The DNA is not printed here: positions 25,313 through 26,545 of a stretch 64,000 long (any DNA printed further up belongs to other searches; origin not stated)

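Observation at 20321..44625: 24-kb catabolic island for an unknown substrate, bracketed by two paralogous tandem-TetR regulators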

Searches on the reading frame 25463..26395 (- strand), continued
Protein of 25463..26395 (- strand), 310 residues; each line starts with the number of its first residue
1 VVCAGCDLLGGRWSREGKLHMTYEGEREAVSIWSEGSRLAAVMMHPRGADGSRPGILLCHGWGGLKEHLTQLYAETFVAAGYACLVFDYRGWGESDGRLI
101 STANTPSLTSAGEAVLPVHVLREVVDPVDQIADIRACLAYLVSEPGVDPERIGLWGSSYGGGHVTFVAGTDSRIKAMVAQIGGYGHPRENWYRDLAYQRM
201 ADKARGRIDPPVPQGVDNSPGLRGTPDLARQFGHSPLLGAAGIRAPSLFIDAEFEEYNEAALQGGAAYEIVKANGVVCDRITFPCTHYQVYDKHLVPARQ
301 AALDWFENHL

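Call 74: search_protein_families(library=ncbifam, proteins=[L170:153-2108:-, L170:8623-9825:-, L170:11781-13064:+, L170:4777-5574:-, L170:14569-14931:+], max_evalue=1e-10)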
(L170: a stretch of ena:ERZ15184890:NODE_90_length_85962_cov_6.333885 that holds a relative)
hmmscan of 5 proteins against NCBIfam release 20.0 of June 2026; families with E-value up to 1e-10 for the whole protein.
L170:153-2108:- (651 aa): 5 families
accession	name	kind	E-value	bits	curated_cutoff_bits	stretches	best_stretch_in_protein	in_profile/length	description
TIGR03075.1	PQQ_enz_alc_DH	subfamily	1.6e-36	126.1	480.05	1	150-412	21-296/530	PQQ-dependent dehydrogenase, methanol/ethanol family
TIGR04528.1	acido_non_PQQ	subfamily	3e-24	85.7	650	1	149-410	5-265/493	acido-empty-quinoprotein group A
TIGR03300.1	assembly_YfgL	equivalog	9.9e-22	77.1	285.2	0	192-307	61-165/377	outer membrane protein assembly factor BamB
NF008351.0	PRK11138.1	equivalog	6.1e-19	67.8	423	0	196-308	69-181/394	outer membrane protein assembly factor BamB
TIGR03074.1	PQQ_membr_DH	subfamily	5.7e-18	64.1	832.65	0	306-410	346-455/783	membrane-bound PQQ-dependent dehydrogenase, glucose/quinate/shikimate family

L170:8623-9825:- (400 aa): 31 families (the best 25 are shown)
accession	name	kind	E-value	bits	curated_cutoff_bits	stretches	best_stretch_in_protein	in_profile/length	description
NF005494.0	PRK07108.1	equivalog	3e-179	596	615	1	1-399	1-391/392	acetyl-CoA C-acyltransferase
TIGR01930.1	AcCoA-C-Actrans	subfamily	4.2e-126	421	240.55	1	6-398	1-385/385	acetyl-CoA C-acyltransferase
NF005805.0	PRK07661.1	equivalog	1.2e-125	419.5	633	1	1-399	1-390/391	acetyl-CoA C-acetyltransferase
NF006553.0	PRK09052.1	equivalog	8.6e-114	380.6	567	1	2-398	6-397/399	acetyl-CoA C-acyltransferase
NF004853.0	PRK06205.1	subfamily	4.3e-100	335.5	551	1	1-398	1-401/404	acetyl-CoA C-acetyltransferase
NF005890.0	PRK07851.1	equivalog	5.3e-96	322.1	580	2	135-398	159-403/406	acetyl-CoA C-acetyltransferase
NF006510.0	PRK08947.1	equivalog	1.4e-94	317.2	519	1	1-398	1-385/387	acetyl-CoA C-acyltransferase FadA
NF006552.0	PRK09051.1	subfamily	2e-90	303.9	565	1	1-398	3-393/395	beta-ketothiolase BktB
NF006551.0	PRK09050.1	subfamily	2.8e-89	300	605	2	149-395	163-396/401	3-oxoadipyl-CoA thiolase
TIGR02445.1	fadA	equivalog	9.4e-88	294.8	591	1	4-398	2-383/385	acetyl-CoA C-acyltransferase FadA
TIGR02430.1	pcaF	equivalog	3e-87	293.3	597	2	149-398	162-398/400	3-oxoadipyl-CoA thiolase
NF042999.1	bketothiol_BktB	equivalog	2.3e-85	287.2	725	1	2-398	3-392/394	beta-ketothiolase BktB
NF006090.0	PRK08242.1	equivalog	5.9e-83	279.2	514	1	1-398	1-400/402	acetyl-CoA C-acetyltransferase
NF006086.0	PRK08235.1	equivalog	2.6e-82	277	526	1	1-399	1-392/393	acetyl-CoA C-acetyltransferase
NF005889.0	PRK07850.1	equivalog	2.8e-80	270.3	515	1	1-397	1-384/387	steroid 3-ketoacyl-CoA thiolase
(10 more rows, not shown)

L170:11781-13064:+ (427 aa): 19 families
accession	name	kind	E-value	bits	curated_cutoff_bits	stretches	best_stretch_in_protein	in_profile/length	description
NF008727.0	PRK11730.1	equivalog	1.4e-84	284.8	870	1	33-424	311-713/717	fatty acid oxidation complex subunit alpha FadB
NF008363.0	PRK11154.1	equivalog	7.1e-84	282.2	869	1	26-424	300-705/708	fatty acid oxidation complex subunit alpha FadJ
NF006124.0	PRK08268.1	subfamily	6.5e-78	262.9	508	1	33-311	5-296/507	3-hydroxyacyl-CoA dehydrogenase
NF004474.0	PRK05808.1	subfamily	2.4e-74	250.2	408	1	35-302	3-282/283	3-hydroxybutyryl-CoA dehydrogenase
TIGR02440.1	FadJ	equivalog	8.4e-72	242.5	968.45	1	27-424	296-698/699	fatty acid oxidation complex subunit alpha FadJ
TIGR02441.1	fa_ox_alpha_mit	equivalog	1.4e-71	241.6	964.65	1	30-422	330-734/737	fatty acid oxidation complex subunit alpha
TIGR02437.1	FadB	equivalog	7.7e-71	239.4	933.55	1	35-424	313-713/714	fatty acid oxidation complex subunit alpha FadB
TIGR02279.1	PaaC-3OHAcCoADH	equivalog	4.2e-66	223.8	669.4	1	36-307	6-290/503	3-hydroxyacyl-CoA dehydrogenase PaaH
NF006722.0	PRK09260.1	equivalog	1.4e-63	214.8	429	1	35-307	2-286/289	3-hydroxyacyl-CoA dehydrogenase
NF005875.0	PRK07819.1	subfamily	7.9e-59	199.4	319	1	34-302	4-286/287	3-hydroxybutyryl-CoA dehydrogenase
NF005715.0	PRK07530.1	equivalog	3.6e-56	190.7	420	1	35-310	4-290/292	3-hydroxybutyryl-CoA dehydrogenase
NF004699.0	PRK06035.1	equivalog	8.9e-55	185.9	500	1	36-275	4-248/294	3-hydroxyacyl-CoA dehydrogenase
NF006143.0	PRK08293.1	equivalog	5e-41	140.9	312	1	36-304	5-289/291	3-hydroxyacyl-CoA dehydrogenase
NF042925.1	FHMPC_DH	equivalog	9.5e-40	136.8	500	1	37-306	2-284/304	5-formyl-3-hydroxy-2-methylpyridine 4-carboxylate 5-dehydrogenase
NF006125.0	PRK08269.1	equivalog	9.9e-39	133.3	427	1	36-305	6-299/334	3-hydroxybutyryl-CoA dehydrogenase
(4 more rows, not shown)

L170:4777-5574:- (265 aa): 204 families (the best 25 are shown)
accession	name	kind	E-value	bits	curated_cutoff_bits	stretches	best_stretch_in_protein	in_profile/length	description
NF005559.1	PRK07231.1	subfamily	1e-60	205.3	215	1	4-257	1-248/249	glucose 1-dehydrogenase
NF052558.1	MBtsdlDhBudC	equivalog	2.4e-51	174.7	270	1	6-258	2-243/250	meso-2,3-butanediol dehydrogenase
NF004198.0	PRK05653.1-3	equivalog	4.2e-51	173.8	296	1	4-257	4-247/248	3-oxoacyl-ACP reductase FabG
NF004791.0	PRK06138.1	equivalog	6.4e-51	173.1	312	1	4-258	2-251/252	SDR family oxidoreductase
NF004818.0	PRK06172.1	equivalog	2.7e-50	171.1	336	1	1-258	1-252/253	SDR family oxidoreductase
NF005473.0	PRK07069.1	equivalog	7.6e-49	166.6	339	1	2-258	5-261/262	SDR family oxidoreductase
NF005472.0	PRK07067.1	equivalog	4.3e-48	164.1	338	1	4-256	3-254/257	L-iditol 2-dehydrogenase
NF053702.1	TrHdxCHCADhChcB1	equivalog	7.9e-48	163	400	1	4-260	1-244/250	trans-4-hydroxycyclohexanecarboxylate dehydrogenase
NF005469.0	PRK07063.1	equivalog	1.3e-46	159.2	306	1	1-257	1-255/260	SDR family oxidoreductase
NF004713.0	PRK06057.1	equivalog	2.3e-46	158.4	404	1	1-258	3-251/257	3-oxoacyl-ACP reductase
NF006121.0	PRK08265.1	subfamily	9.9e-46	156.4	294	1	3-258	3-247/263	short chain dehydrogenase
NF052562.1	RADHDNL4305835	equivalog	3.2e-45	154.6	400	1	1-258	1-251/252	NADP-dependent (R)-specific alcohol dehydrogenase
NF009468.0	PRK12826.1-4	equivalog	9.4e-45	153.3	318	1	2-257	2-248/256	SDR family oxidoreductase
NF009466.0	PRK12826.1-2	subfamily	1.8e-43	148.8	222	1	8-257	4-245/248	3-oxoacyl-ACP reductase FabG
NF005893.0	PRK07856.1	equivalog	5e-43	147.2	255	1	4-255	6-240/255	SDR family oxidoreductase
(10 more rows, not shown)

L170:14569-14931:+ (120 aa): 1 family
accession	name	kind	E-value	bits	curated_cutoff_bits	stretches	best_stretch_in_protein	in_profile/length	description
NF043008.1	Cyt550_Brdyrhiz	equivalog_domain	5.6e-22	78.3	240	1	3-101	8-105/131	cytochrome c-550 CycA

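Call 75: search_solved_structures(query=L170:153-2108:-, max_evalue=1e-20)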
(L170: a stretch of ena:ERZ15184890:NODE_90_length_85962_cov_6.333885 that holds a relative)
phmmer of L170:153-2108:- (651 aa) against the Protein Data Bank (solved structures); distinct sequences matched with E-value up to 1e-20: 0.

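Call 77: find_homologous_proteins(query=L170:153-2108:-, max_evalue=1e-30)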
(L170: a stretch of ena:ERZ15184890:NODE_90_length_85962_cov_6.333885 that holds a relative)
Query L170:153-2108:- (651 aa): 5973 proteins with E <= 1e-30 among 8000 candidates; the best 120 are listed.
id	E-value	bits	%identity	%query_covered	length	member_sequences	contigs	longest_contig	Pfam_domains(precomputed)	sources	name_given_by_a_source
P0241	0.0e+0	1383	91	100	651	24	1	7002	PF01011.29,PF07774.20,PF13360.14,PF13570.14,PF13442.12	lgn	-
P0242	0.0e+0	1240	85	95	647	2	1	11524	PF01011.29,PF07774.20,PF13360.14,PF13570.14,PF13442.12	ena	-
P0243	0.0e+0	1210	79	100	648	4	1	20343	PF01011.29,PF23727.2,PF07774.20,PF13360.14,PF13570.14,PF13442.12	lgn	-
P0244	0.0e+0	1188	79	100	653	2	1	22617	PF01011.29,PF07774.20,PF13360.14,PF13570.14,PF13442.12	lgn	-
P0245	0.0e+0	1181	79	97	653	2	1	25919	PF01011.29,PF07774.20,PF13360.14,PF13570.14,PF13442.12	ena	-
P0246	0.0e+0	1154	78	96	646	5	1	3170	PF01011.29,PF07774.20,PF13360.14,PF13570.14,PF25293.2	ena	-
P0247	0.0e+0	1153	79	96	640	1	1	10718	PF01011.29,PF07774.20,PF13360.14,PF13570.14,PF13442.12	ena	-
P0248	0.0e+0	1151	79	95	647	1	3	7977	PF01011.29,PF07774.20,PF13360.14,PF13570.14,PF13442.12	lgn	-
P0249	0.0e+0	1074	74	94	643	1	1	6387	PF01011.29,PF07774.20,PF13360.14,PF13570.14,PF13442.12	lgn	-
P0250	0.0e+0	1068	74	97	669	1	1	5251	PF01011.29,PF07774.20,PF13360.14,PF13570.14,PF13442.12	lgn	-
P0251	0.0e+0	1048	72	97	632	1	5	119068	PF01011.29,PF07774.20,PF13360.14,PF13570.14,PF25293.2,PF13442.12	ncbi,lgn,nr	ncbi:MAG: PQQ-binding-like beta-propeller repeat protein [Alphaproteobacteria bacterium]|nr:PQQ-bind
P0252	0.0e+0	1043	72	94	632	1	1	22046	PF01011.29,PF07774.20,PF13360.14,PF13570.14,PF25293.2,PF13442.12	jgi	jgi:polyvinyl alcohol dehydrogenase (cytochrome)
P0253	0.0e+0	1041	72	98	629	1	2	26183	PF01011.29,PF07774.20,PF13360.14,PF13570.14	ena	-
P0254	0.0e+0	1039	73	94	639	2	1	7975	PF01011.29,PF07774.20,PF13360.14,PF13570.14,PF13442.12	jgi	-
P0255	0.0e+0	1037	72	94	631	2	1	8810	PF01011.29,PF07774.20,PF13360.14,PF13570.14,PF25293.2,PF13442.12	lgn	-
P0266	7.4e-287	971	69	94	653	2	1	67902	PF01011.29,PF07774.20,PF13360.14,PF13570.14,PF25293.2,PF13442.12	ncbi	-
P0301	4.7e-262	889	63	97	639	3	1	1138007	PF01011.29,PF07774.20,PF13360.14,PF13570.14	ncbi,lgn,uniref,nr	ncbi:polyvinyl alcohol dehydrogenase (cytochrome) [Povalibacter uvarum]|uniref:Polyvinyl alcohol deh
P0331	6.1e-252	856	60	98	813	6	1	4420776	PF01011.29,PF07774.20,PF13360.14,PF13570.14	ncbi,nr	ncbi:polyvinyl alcohol dehydrogenase PvaA [Sphingopyxis sp. 113P3]|nr:polyvinyl alcohol dehydrogenas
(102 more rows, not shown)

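Call 78: search_dna_similar(query=L170:153-2108:-, collection=plasmids, mode=protein, max_rows=15, max_evalue=1e-80)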
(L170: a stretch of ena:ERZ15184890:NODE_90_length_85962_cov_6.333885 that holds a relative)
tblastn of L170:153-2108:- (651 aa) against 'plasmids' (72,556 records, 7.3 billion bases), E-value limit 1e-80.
Records with a match: 4; places in all: 4; records where one place covers at least 80% of the query: 4.
Best place of each record, by identity: 60-80% 1; <60% 3.
By first word of the organism name: Novosphingobium 2; Sphingopyxis 1; Aromatoleum 1.
By predicted mobility (MOB-suite, as given by PLSDB): conjugative 2; mobilizable 1; non-mobilizable 1.
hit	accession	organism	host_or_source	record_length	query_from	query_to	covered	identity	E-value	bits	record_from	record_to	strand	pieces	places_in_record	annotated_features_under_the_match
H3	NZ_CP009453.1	Sphingopyxis sp. 113P3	activated sludge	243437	46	651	93%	65.3%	0e+0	773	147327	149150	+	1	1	PQQ-binding-like beta-propeller repeat protein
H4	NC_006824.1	Aromatoleum aromaticum EbN1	-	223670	43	651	94%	37.0%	5e-110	372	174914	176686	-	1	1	PQQ-binding-like beta-propeller repeat protein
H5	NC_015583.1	Novosphingobium sp. PP1Y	-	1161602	43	619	89%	38.7%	2e-103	352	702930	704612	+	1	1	none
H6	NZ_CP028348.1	Novosphingobium sp. THN1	cell culture,surface water of Lake Taihu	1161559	43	647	93%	33.5%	6e-96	331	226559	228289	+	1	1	record has no annotation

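Call 79: get_annotated_region(hit=H3, flank=12000)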
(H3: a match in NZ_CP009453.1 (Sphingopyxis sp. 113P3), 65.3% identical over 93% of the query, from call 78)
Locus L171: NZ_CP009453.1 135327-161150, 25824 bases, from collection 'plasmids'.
description: Sphingopyxis sp. 113P3 plasmid unnamed, complete sequence
organism: Sphingopyxis sp. 113P3 (NCBI taxid 292913)
taxonomy: Bacteria; Pseudomonadota; Alphaproteobacteria; Sphingomonadales; Sphingomonadaceae; Sphingopyxis; Sphingopyxis sp. 113P3
host: -; source: activated sludge; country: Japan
typing (MOB-suite, as given by PLSDB): mobilizable; replicon rep_cluster_694; relaxase MOBF
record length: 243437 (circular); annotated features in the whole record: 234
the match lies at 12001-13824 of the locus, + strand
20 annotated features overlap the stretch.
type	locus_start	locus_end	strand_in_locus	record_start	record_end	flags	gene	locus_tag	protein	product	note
CDS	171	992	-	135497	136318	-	-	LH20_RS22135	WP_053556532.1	IS5 family transposase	-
CDS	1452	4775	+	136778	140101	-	-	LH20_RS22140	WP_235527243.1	response regulator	GO:0000160 - phosphorelay signal transduction system [Evidence IEA]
CDS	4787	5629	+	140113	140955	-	-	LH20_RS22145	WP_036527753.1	protein-glutamate O-methyltransferase CheR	GO:0032259 - methylation [Evidence IEA]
CDS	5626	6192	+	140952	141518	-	-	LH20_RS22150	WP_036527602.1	chemotaxis protein CheB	-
CDS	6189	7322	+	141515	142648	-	-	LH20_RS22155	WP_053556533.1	hybrid sensor histidine kinase/response regulator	-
CDS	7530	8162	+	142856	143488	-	-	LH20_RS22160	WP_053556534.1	tyrosine-type recombinase/integrase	GO:0015074 - DNA integration [Evidence IEA]; GO:0006310 - DNA recombination [Evidence IEA]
CDS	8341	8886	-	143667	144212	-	-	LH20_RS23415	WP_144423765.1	hypothetical protein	-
CDS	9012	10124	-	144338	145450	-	-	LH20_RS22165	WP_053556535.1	TonB-dependent receptor plug domain-containing protein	-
CDS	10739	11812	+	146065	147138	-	-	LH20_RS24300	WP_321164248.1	hypothetical protein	-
CDS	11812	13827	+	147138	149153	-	-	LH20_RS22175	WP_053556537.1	PQQ-binding-like beta-propeller repeat protein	-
CDS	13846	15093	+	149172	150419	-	-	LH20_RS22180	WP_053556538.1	MFS transporter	GO:0055085 - transmembrane transport [Evidence IEA]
CDS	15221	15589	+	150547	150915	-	-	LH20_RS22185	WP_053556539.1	c-type cytochrome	-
CDS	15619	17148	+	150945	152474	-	-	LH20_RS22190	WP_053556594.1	class I adenylate-forming enzyme family protein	-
CDS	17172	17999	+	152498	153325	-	-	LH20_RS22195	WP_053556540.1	SDR family oxidoreductase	-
CDS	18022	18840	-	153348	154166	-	-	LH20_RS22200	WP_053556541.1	phytanoyl-CoA dioxygenase family protein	-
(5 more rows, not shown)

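Call 81: search_protein_families(library=pfam, proteins=[L171:10739-11812:+, L171:13846-15093:+, L171:21306-21761:-, L171:21958-23331:-, L085:24817-26193:-], max_evalue=0.001)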
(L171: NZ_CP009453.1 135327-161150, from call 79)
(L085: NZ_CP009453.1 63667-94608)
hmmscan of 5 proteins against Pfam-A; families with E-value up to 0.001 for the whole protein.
L171:10739-11812:+ (357 aa): 0 families

L171:13846-15093:+ (415 aa): 2 families
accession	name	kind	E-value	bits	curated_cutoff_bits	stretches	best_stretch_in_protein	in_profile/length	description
PF05977.19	MFS_3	-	1.9e-90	304.2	27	1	21-407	2-388/524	Transmembrane secretion effector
PF07690.21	MFS_1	-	1.7e-26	93.4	33.4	2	34-263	1-227/347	Major Facilitator Superfamily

L171:21306-21761:- (151 aa): 1 family
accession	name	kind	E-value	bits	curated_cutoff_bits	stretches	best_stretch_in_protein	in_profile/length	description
PF04828.22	GFA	-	2.1e-25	89.5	24.3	1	5-117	2-114/115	Glutathione-dependent formaldehyde-activating enzyme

L171:21958-23331:- (457 aa): 0 families

L085:24817-26193:- (458 aa): 2 families
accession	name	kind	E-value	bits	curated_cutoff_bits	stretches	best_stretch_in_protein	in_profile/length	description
PF02913.24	FAD-oxidase_C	-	1.6e-65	221.7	21.2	1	210-451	1-248/248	FAD linked oxidases, C-terminal domain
PF01565.28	FAD_binding_4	-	5.5e-38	130.2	26.4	1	37-174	1-139/139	FAD binding domain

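Call 83: search_protein_families(library=ncbifam, proteins=[L085:24817-26193:-, L171:10739-11812:+], max_evalue=0.00001)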
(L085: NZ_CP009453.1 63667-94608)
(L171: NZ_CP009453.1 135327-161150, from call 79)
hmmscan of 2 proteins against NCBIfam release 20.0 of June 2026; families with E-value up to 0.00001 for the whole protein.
L085:24817-26193:- (458 aa): 7 families
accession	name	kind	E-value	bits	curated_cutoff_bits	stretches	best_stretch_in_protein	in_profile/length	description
TIGR00387.1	glcD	equivalog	3.3e-93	312.8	567.9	1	40-450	1-413/413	glycolate oxidase subunit GlcD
NF008408.0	PRK11230.1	equivalog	3.5e-55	187.4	897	1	40-451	59-471/499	glycolate oxidase subunit GlcD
NF049975.1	2HglutDHaseYdiJ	equivalog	8.7e-40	136.3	1350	3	36-174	51-193/1018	D-2-hydroxyglutarate dehydrogenase YdiJ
NF008439.0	PRK11282.1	equivalog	2.5e-28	98.9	284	1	44-310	6-254/358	glycolate oxidase subunit GlcE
NF053785.1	DcplphribOxDprE1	equivalog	2.8e-13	49.9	500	1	40-216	18-189/449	decaprenylphosphoryl-beta-D-ribose oxidase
TIGR01679.1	bact_FAD_ox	subfamily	4.2e-10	39.1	292.25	1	37-206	12-171/419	FAD-linked oxidoreductase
TIGR01678.1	FAD_lactone_ox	subfamily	1.1e-09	37.7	396.8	1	39-207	17-178/438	sugar 1,4-lactone oxidase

L171:10739-11812:+ (357 aa): 2 families
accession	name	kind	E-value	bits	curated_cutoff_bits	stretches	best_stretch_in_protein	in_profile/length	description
NF050058.1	e_dPHAscl_type1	hypoth_equivalog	1.4e-11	44.4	150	1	152-265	80-189/276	extracellular catalytic domain type 1 short-chain-length polyhydroxyalkanoate depolymerase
TIGR01840.1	esterase_phb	subfamily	2.7e-07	30.3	107.85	1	156-232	75-149/213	PHB depolymerase family esterase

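Call 89: find_encoding_contigs(protein=P0331, flank=10000, max_places=1)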
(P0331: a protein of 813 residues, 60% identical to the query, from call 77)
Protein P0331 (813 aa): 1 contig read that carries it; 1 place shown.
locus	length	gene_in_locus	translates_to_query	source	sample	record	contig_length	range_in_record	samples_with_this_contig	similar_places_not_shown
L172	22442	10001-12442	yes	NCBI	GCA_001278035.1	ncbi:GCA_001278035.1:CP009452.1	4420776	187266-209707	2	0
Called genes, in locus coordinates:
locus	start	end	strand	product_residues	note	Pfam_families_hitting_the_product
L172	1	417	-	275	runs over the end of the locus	PF13622:4HBT_3, PF20789:4HBT_3C, PF02551:Acyl_CoA_thio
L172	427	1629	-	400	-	PF00108:Thiolase_N, PF00109:ketoacyl-synt (weak), PF02803:Thiolase_C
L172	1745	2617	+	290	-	PF05448:AXE1, PF12740:PETase (faint), PF02129:Peptidase_S15, PF01738:DLH, PF00561:Abhydrolase_1, PF12146:Hydrolase_4 (faint), PF12697:Abhydrolase_6, PF00326:Peptidase_S9 (faint)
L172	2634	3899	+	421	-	PF02737:3HCDH_N, PF00725:3HCDH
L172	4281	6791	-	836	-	PF07715:Plug (weak), PF00593:TonB_dep_Rec_b-barrel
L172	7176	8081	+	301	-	PF00106:adh_short, PF08659:KR, PF13561:adh_short_C2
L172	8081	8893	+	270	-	PF05721:PhyH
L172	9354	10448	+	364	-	-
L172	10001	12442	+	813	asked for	PF01011:PQQ, PF13360:PQQ_2, PF13570:Beta-prop_ACSF4 (weak), PF07774:EMC1_C (faint), PF13360:PQQ_2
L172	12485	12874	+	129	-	PF00034:Cytochrom_C (weak)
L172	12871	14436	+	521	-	PF00501:AMP-binding, PF13193:AMP-binding_C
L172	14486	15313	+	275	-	PF00106:adh_short, PF08659:KR, PF13561:adh_short_C2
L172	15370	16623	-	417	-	PF07690:MFS_1, PF12832:MFS_1_like (weak), PF00083:Sugar_tr, PF13347:MFS_2 (weak), PF07690:MFS_1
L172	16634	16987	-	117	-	-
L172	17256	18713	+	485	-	PF03137:OATP (faint), PF07690:MFS_1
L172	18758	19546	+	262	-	PF00378:ECH_1, PF16113:ECH_2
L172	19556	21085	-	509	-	PF07690:MFS_1, PF13347:MFS_2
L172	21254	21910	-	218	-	PF00440:TetR_N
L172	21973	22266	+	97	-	-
